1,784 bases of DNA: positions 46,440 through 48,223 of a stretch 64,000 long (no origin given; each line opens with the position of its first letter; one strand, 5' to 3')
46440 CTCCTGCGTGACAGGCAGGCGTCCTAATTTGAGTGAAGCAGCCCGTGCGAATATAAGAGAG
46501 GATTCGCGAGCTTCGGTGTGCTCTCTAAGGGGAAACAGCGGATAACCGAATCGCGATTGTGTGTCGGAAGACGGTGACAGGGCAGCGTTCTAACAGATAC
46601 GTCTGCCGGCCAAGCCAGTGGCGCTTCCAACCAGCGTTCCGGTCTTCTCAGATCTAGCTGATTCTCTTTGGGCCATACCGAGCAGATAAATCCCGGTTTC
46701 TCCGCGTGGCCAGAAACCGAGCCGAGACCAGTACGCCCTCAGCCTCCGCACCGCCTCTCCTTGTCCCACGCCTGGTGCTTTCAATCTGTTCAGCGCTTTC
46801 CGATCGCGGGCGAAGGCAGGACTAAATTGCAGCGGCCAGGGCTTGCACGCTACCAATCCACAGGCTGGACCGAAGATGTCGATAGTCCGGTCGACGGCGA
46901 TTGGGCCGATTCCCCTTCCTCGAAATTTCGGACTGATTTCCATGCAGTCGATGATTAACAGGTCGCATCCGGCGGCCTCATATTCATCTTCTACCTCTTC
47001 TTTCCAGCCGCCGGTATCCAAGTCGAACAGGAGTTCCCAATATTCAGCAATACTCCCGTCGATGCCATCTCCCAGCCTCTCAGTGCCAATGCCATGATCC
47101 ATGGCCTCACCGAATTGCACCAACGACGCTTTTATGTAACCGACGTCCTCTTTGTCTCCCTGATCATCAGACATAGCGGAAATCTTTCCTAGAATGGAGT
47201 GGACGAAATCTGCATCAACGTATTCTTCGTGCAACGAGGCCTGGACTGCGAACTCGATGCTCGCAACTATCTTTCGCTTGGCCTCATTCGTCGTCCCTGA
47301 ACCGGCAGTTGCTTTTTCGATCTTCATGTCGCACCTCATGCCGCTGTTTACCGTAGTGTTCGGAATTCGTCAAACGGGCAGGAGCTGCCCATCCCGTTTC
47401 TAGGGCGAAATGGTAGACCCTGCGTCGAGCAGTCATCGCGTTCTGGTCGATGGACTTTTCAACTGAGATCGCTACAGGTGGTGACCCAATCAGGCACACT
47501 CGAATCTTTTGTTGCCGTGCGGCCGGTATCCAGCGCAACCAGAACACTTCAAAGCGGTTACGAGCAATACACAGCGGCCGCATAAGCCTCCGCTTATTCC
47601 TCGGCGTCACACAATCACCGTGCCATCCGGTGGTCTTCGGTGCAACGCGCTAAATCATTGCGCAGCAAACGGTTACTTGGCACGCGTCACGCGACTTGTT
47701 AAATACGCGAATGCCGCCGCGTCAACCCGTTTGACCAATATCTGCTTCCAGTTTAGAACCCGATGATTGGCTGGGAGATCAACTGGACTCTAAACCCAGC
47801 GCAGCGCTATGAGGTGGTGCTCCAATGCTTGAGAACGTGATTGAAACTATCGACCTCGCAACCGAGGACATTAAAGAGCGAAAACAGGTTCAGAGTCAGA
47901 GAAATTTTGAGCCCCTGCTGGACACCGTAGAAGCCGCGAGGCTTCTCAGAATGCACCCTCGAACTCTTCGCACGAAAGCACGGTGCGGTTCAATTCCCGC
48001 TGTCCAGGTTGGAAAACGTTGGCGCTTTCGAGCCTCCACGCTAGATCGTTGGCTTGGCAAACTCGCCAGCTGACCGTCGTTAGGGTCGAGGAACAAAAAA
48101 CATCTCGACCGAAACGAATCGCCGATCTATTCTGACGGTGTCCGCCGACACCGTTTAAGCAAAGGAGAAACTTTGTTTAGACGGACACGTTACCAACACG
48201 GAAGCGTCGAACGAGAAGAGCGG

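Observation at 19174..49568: About 30-kb segment bracketed by a perfect 56-bp tRNA-Asp-derived direct repeat, with integrase and excisionase at one end and a plant-hemicellulose CAZyme regulon as cargo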

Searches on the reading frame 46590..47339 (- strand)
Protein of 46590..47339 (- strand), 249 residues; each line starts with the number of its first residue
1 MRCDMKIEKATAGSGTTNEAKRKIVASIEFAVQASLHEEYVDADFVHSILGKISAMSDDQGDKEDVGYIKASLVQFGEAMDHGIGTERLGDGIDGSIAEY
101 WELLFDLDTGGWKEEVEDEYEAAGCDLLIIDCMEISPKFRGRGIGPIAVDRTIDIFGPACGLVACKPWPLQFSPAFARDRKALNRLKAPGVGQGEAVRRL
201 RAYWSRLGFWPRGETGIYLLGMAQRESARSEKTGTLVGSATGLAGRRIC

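Call 7: search_protein_families(library=pfam, proteins=[window:46590-47339:-])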
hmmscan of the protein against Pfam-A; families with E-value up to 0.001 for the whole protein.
window:46590-47339:- (249 aa): 0 families

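Call 46: search_protein_families(library=phrogs, proteins=[window:46590-47339:-], max_evalue=0.01)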
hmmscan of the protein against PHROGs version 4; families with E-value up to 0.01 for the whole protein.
window:46590-47339:- (249 aa): 0 families

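Call 48: search_protein_families(library=ncbifam, proteins=[window:46590-47339:-], max_evalue=0.01)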
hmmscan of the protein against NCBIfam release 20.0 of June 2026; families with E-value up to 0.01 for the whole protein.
window:46590-47339:- (249 aa): 0 families

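Call 74: find_homologous_proteins(query=window:46590-47339:-, max_evalue=0.001)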
Query window:46590-47339:- (249 aa): 515 proteins with E <= 0.001 among 1256 candidates; the best 120 are listed.
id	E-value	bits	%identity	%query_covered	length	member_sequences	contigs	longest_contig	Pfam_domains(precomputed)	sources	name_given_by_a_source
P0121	8.4e-148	509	90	100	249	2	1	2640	-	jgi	-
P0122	1.0e-147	508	89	100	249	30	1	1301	-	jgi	-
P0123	6.6e-147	506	88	100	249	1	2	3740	-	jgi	jgi:hypothetical protein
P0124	6.5e-145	499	89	98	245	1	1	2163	-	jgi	jgi:hypothetical protein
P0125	1.4e-144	498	89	98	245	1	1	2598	-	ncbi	-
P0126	1.5e-143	495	90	98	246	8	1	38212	-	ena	-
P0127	4.4e-143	493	88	98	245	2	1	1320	-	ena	-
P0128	9.7e-143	492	89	98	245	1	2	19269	-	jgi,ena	jgi:hypothetical protein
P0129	1.8e-142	491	86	100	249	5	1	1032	-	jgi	-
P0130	3.1e-140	484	86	100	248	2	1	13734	-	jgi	jgi:hypothetical protein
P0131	3.2e-140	484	87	98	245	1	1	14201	-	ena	-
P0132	4.5e-139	480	86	98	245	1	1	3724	-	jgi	jgi:hypothetical protein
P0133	5.4e-138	477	83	100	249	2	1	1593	-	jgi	jgi:hypothetical protein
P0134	3.2e-137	474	86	98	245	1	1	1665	-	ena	-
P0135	1.2e-136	472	84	98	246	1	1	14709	-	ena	-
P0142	8.4e-135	466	81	100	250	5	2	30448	-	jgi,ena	-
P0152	1.1e-132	459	82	98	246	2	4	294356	-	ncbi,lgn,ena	ncbi:MAG: hypothetical protein WA485_05675 [Candidatus Sulfotelmatobacter sp.]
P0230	3.7e-119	415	74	98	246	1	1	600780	-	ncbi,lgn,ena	-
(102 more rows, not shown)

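Call 75: find_encoding_contigs(protein=P0152, flank=10000, max_places=4)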
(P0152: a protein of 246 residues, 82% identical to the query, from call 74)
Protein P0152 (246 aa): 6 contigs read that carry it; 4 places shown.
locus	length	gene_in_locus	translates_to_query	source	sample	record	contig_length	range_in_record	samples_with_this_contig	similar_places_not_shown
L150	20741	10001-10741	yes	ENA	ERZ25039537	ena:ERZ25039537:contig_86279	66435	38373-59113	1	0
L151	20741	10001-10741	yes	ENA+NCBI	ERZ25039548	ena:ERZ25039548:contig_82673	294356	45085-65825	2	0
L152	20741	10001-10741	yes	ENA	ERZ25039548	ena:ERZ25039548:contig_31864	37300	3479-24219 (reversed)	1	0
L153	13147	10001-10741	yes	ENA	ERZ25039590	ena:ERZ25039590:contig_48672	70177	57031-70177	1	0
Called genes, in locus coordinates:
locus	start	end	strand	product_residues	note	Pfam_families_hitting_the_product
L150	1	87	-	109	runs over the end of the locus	PF01329:Pterin_4a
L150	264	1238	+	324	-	PF01073:3Beta_HSD, PF01370:Epimerase, PF02719:Polysacc_synt_2, PF04321:RmlD_sub_bind, PF05368:NmrA, PF13460:NAD_binding_10, PF16363:GDP_Man_Dehyd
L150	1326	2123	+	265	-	PF03807:F420_oxidored, PF02153:PDH_N (weak), PF14748:P5CR_dimer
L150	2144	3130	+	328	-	PF02826:2-Hacid_dh_C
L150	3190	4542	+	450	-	PF07694:5TM-5TMR_LYT (weak), PF06580:His_kinase, PF02518:HATPase_c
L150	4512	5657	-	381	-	PF13439:Glyco_transf_4, PF13477:Glyco_trans_4_2, PF13579:Glyco_trans_4_4, PF20706:GT4-conflict (weak), PF00534:Glycos_transf_1, PF13692:Glyco_trans_1_4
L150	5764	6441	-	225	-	PF07238:PilZ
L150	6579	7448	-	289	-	PF04794:YdjC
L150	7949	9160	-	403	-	PF00589:Phage_integrase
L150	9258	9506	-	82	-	PF12728:HTH_17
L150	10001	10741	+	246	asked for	-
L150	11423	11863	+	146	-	-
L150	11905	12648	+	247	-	PF00175:NAD_binding_1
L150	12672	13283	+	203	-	PF22751:DUF488-N3a, PF22752:DUF488-N3i, PF04343:DUF488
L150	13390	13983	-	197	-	PF01814:Hemerythrin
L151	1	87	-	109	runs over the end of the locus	PF01329:Pterin_4a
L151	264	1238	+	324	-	PF01073:3Beta_HSD, PF01370:Epimerase, PF02719:Polysacc_synt_2, PF04321:RmlD_sub_bind, PF05368:NmrA, PF13460:NAD_binding_10, PF16363:GDP_Man_Dehyd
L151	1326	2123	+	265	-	PF03807:F420_oxidored, PF02153:PDH_N (weak), PF14748:P5CR_dimer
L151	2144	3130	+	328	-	PF02826:2-Hacid_dh_C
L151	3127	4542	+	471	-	PF07694:5TM-5TMR_LYT (weak), PF06580:His_kinase, PF02518:HATPase_c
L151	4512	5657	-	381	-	PF13439:Glyco_transf_4, PF13477:Glyco_trans_4_2, PF13579:Glyco_trans_4_4, PF20706:GT4-conflict (weak), PF00534:Glycos_transf_1, PF13692:Glyco_trans_1_4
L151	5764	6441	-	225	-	PF07238:PilZ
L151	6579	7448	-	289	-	PF04794:YdjC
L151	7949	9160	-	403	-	PF00589:Phage_integrase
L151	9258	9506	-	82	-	PF12728:HTH_17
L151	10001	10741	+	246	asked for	-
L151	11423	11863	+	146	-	-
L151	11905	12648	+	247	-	PF00175:NAD_binding_1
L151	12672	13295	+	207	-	PF04343:DUF488, PF22751:DUF488-N3a, PF22752:DUF488-N3i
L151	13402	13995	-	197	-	PF01814:Hemerythrin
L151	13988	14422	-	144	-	-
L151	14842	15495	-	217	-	PF00989:PAS, PF08448:PAS_4 (weak), PF13426:PAS_9, PF00196:GerE, PF08281:Sigma70_r4_2 (faint)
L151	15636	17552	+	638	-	PF07731:Cu-oxidase_2 (faint), PF07732:Cu-oxidase_3, PF13473:Cupredoxin_1 (faint), PF00127:Copper-bind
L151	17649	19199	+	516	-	PF05940:NnrS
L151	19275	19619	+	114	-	PF05899:Cupin_3 (weak), PF12852:Cupin_6 (weak), PF02311:AraC_binding (weak), PF07883:Cupin_2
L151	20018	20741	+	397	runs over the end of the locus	PF05940:NnrS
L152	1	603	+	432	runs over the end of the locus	PF13384:HTH_23, PF13518:HTH_28 (weak), PF13551:HTH_29, PF13565:HTH_32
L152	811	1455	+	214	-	PF02525:Flavodoxin_2, PF03358:FMN_red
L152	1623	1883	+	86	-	-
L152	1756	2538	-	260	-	PF02900:LigB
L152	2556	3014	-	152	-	PF07366:SnoaL, PF12680:SnoaL_2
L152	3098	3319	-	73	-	-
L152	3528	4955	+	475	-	PF03662:Glyco_hydro_79n (weak)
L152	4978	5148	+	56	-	-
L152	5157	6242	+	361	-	PF01546:Peptidase_M20, PF07687:M20_dimer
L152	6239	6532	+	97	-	PF03458:Gly_transporter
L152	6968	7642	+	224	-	-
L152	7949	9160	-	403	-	PF00589:Phage_integrase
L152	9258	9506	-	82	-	PF12728:HTH_17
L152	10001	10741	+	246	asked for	-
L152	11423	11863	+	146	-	-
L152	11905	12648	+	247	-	PF00175:NAD_binding_1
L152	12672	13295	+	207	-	PF04343:DUF488, PF22751:DUF488-N3a, PF22752:DUF488-N3i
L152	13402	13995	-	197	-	PF01814:Hemerythrin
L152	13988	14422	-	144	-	-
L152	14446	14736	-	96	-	-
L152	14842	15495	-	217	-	PF00989:PAS, PF08448:PAS_4 (weak), PF13426:PAS_9, PF00196:GerE, PF08281:Sigma70_r4_2 (faint)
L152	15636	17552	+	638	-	PF13473:Cupredoxin_1 (faint), PF07731:Cu-oxidase_2 (faint), PF07732:Cu-oxidase_3, PF00127:Copper-bind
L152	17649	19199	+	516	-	PF05940:NnrS, PF00115:COX1 (weak)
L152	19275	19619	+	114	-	PF05899:Cupin_3 (weak), PF12852:Cupin_6 (weak), PF07883:Cupin_2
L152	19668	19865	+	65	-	PF11278:DUF3079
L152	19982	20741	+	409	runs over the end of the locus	PF05940:NnrS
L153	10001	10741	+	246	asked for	-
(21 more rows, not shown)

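Call 76: find_encoding_contigs(protein=P0230, flank=10000, max_places=2)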
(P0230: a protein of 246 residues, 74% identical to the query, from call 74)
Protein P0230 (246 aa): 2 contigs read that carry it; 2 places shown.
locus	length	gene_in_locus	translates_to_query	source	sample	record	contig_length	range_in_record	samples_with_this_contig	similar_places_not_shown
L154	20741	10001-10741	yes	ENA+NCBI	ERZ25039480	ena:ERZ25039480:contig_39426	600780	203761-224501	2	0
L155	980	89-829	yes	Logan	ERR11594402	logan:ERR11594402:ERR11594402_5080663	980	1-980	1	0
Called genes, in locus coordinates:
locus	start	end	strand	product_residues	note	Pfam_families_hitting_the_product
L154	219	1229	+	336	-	PF02091:tRNA-synt_2e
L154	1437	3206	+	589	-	PF02092:tRNA_synt_2f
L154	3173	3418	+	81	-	-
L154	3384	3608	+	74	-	PF05746:DALR_1 (weak)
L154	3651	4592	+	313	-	PF01326:PPDK_N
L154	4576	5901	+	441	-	PF01326:PPDK_N, PF00391:PEP-utilizers, PF02896:PEP-utilizers_C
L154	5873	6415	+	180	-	PF02896:PEP-utilizers_C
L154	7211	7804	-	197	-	-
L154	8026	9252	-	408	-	PF00589:Phage_integrase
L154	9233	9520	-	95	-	PF12728:HTH_17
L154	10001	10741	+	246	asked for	-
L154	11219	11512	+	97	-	-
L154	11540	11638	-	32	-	-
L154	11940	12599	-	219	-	PF01694:Rhomboid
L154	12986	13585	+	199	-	PF03729:DUF308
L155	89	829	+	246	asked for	-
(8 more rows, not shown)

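Call 92: find_encoding_contigs(protein=P0142, flank=10000, max_places=3)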
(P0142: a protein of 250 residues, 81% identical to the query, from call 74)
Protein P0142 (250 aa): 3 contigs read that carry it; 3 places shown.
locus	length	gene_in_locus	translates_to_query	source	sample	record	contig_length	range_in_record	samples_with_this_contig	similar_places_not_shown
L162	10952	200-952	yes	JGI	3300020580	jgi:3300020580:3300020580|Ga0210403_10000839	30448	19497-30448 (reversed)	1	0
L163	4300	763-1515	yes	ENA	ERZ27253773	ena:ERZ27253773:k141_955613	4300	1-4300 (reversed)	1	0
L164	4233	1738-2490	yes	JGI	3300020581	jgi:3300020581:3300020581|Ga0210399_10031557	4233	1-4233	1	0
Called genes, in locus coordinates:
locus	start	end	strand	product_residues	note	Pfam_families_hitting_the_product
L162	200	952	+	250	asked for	-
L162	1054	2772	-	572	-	PF07519:Tannase, PF00326:Peptidase_S9 (faint)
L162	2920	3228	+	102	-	-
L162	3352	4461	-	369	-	PF02666:PS_Dcarbxylase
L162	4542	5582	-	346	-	PF00561:Abhydrolase_1, PF12146:Hydrolase_4 (faint), PF12697:Abhydrolase_6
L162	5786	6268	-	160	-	PF13577:SnoaL_4, PF12680:SnoaL_2, PF13474:SnoaL_3, PF14534:DUF4440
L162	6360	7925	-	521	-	PF00034:Cytochrom_C (faint), PF13442:Cytochrome_CBB3 (faint)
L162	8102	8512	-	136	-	PF01050:MannoseP_isomer (weak), PF07883:Cupin_2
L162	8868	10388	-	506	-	-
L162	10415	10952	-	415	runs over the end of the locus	-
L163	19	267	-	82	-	PF12728:HTH_17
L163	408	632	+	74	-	-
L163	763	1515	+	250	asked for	-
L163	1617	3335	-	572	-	PF07519:Tannase, PF00326:Peptidase_S9 (faint)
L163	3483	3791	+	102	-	-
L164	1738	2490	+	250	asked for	-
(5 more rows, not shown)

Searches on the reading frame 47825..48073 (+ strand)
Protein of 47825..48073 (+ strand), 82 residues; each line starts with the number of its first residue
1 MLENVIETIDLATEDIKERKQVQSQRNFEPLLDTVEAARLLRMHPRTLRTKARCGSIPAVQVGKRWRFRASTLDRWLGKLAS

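Call 8: search_protein_families(library=pfam, proteins=[window:47825-48073:+], max_evalue=0.01)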
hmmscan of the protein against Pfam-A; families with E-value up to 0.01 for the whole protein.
window:47825-48073:+ (82 aa): 1 family
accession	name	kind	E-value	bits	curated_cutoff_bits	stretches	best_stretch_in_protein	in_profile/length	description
PF12728.13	HTH_17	-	1.8e-12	47.8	27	1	31-77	1-47/51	Helix-turn-helix domain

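Call 46: search_protein_families(library=phrogs, proteins=[window:47825-48073:+], max_evalue=0.01)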
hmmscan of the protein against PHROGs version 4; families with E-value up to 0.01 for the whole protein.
window:47825-48073:+ (82 aa): 8 families
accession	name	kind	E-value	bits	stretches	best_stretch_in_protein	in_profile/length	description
phrog_66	-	integration and excision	1.3e-09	39.3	1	14-79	70-142/412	excisionase and transcriptional regulator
phrog_1840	-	integration and excision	4.3e-07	31.3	1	36-80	11-56/90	excisionase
phrog_25665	-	integration and excision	9.6e-07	29.9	1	30-77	24-71/93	excisionase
phrog_597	-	DNA, RNA and nucleotide metabolism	0.00077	20.5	1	12-77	93-161/200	DNA binding protein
phrog_10045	-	DNA, RNA and nucleotide metabolism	0.0012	19.6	1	15-67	4-57/74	HTH DNA binding protein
phrog_6401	-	DNA, RNA and nucleotide metabolism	0.0021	18.9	1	31-69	9-48/64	DNA binding protein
phrog_668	-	DNA, RNA and nucleotide metabolism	0.003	18.2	1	16-78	47-111/181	HTH DNA binding protein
phrog_7338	-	unknown function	0.0039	18.4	1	14-79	17-79/87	-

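Call 48: search_protein_families(library=ncbifam, proteins=[window:47825-48073:+], max_evalue=0.01)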
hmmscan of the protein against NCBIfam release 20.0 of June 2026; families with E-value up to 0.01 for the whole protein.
window:47825-48073:+ (82 aa): 3 families
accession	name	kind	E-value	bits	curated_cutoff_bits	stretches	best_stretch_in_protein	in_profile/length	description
TIGR01764.1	excise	domain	2.5e-10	40.6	28.8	1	34-77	4-47/49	excisionase family DNA-binding protein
NF047737.1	antiphage_MADS1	equivalog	2.2e-06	27.8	80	1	31-77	3-49/49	methylation-associated defense system helix-turn-helix domain-containing protein MAD1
NF047375.1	HeatShock_HspR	equivalog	0.0037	17.2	105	1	36-67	8-40/92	heat shock protein transcriptional repressor HspR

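Call 55: find_encoding_contigs(protein=window:47825-48073:+, flank=10000, max_places=10)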
Protein window:47825-48073:+ (82 aa): 4 contigs read that carry it; 4 places shown.
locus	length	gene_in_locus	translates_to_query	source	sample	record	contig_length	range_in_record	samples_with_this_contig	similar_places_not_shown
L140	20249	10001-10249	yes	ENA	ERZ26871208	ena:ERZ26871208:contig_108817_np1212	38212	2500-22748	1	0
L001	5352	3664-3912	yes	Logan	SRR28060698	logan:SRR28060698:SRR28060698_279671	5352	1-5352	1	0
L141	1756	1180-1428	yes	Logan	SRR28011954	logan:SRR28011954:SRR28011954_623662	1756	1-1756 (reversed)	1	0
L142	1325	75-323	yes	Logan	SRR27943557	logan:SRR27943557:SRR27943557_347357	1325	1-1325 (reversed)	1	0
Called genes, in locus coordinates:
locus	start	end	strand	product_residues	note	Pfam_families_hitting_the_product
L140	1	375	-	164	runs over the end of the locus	PF22685:Gal80p_C-like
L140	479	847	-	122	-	PF01408:GFO_IDH_MocA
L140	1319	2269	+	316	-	PF00512:HisKA, PF02518:HATPase_c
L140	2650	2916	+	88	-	-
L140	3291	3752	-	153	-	PF00158:Sigma54_activat, PF07728:AAA_5 (faint)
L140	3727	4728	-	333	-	PF08447:PAS_3, PF00989:PAS, PF08448:PAS_4, PF13426:PAS_9 (weak), PF08447:PAS_3, PF00158:Sigma54_activat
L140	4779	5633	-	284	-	PF00989:PAS, PF08448:PAS_4, PF13426:PAS_9, PF08447:PAS_3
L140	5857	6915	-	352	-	PF00248:Aldo_ket_red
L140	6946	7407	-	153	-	PF12680:SnoaL_2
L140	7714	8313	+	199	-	PF00440:TetR_N, PF16859:TetR_C_11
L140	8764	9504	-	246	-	-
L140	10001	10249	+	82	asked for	PF12728:HTH_17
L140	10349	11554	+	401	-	PF00589:Phage_integrase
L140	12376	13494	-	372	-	PF01055:Glyco_hydro_31_2nd, PF21365:Glyco_hydro_31_3rd, PF17137:DUF5110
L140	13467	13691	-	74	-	PF01055:Glyco_hydro_31_2nd (faint)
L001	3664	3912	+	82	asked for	PF12728:HTH_17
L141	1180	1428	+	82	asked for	PF12728:HTH_17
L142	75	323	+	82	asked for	PF12728:HTH_17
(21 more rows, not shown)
